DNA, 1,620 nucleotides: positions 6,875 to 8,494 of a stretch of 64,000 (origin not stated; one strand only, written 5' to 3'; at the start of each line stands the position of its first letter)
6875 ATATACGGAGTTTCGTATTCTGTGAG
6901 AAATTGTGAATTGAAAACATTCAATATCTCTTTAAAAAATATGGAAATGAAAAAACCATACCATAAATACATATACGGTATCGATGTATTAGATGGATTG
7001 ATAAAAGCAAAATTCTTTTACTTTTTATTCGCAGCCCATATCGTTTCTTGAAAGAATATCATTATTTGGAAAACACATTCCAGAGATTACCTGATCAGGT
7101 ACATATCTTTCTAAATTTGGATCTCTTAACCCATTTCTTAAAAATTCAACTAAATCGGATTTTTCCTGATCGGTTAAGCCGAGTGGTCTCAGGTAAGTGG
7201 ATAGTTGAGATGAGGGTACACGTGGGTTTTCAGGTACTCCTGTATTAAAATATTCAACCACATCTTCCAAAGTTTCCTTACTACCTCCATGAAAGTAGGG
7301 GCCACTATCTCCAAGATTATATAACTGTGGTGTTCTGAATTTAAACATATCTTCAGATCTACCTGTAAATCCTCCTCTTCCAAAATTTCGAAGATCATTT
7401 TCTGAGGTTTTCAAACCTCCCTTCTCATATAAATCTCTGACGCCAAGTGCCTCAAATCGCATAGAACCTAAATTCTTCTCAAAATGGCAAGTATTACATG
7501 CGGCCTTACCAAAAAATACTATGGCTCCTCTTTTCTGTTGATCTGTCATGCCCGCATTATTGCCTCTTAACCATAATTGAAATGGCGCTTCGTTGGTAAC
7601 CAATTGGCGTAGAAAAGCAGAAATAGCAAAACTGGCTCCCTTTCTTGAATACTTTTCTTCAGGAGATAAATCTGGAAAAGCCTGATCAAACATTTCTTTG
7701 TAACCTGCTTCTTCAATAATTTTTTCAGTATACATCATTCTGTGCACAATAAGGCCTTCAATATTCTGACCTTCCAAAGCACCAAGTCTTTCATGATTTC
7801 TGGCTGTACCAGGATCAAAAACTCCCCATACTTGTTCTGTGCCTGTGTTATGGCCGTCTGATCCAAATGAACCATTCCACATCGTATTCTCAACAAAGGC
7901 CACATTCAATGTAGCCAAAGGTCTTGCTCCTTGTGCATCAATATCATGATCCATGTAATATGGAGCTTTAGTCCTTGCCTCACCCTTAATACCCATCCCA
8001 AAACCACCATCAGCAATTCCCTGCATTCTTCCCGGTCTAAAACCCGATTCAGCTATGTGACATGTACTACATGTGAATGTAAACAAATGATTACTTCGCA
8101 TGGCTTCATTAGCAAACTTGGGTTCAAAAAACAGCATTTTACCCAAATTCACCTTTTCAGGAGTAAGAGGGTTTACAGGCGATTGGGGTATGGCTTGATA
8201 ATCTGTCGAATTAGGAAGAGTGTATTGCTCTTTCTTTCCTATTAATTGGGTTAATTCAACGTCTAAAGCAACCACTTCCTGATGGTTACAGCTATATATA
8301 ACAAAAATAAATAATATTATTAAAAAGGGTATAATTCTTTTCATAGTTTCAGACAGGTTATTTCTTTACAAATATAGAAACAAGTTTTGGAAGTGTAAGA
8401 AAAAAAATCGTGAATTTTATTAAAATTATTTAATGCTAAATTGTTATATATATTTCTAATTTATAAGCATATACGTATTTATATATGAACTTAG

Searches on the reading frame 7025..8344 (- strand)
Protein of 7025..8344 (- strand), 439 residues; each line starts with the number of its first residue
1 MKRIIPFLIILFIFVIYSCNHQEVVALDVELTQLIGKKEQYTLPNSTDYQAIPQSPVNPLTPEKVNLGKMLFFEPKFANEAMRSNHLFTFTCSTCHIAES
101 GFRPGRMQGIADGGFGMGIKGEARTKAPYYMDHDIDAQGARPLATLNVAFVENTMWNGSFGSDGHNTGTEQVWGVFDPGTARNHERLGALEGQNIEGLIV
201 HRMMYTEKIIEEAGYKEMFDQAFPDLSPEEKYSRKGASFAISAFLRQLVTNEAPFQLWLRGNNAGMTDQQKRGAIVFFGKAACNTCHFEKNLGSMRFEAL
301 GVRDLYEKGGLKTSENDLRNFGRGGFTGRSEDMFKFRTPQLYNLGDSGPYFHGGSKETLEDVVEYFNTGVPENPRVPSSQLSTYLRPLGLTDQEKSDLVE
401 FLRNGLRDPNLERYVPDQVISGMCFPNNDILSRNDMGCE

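Call 95: search_protein_families(library=pfam, max_evalue=0.00001, proteins=[window:7025-8344:-])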
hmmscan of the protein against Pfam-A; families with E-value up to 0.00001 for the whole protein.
window:7025-8344:- (439 aa): 1 family
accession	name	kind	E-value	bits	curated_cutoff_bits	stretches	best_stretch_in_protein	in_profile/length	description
PF03150.19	CCP_MauG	-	1e-20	75.4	25.6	1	62-263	1-148/149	Di-haem cytochrome c peroxidase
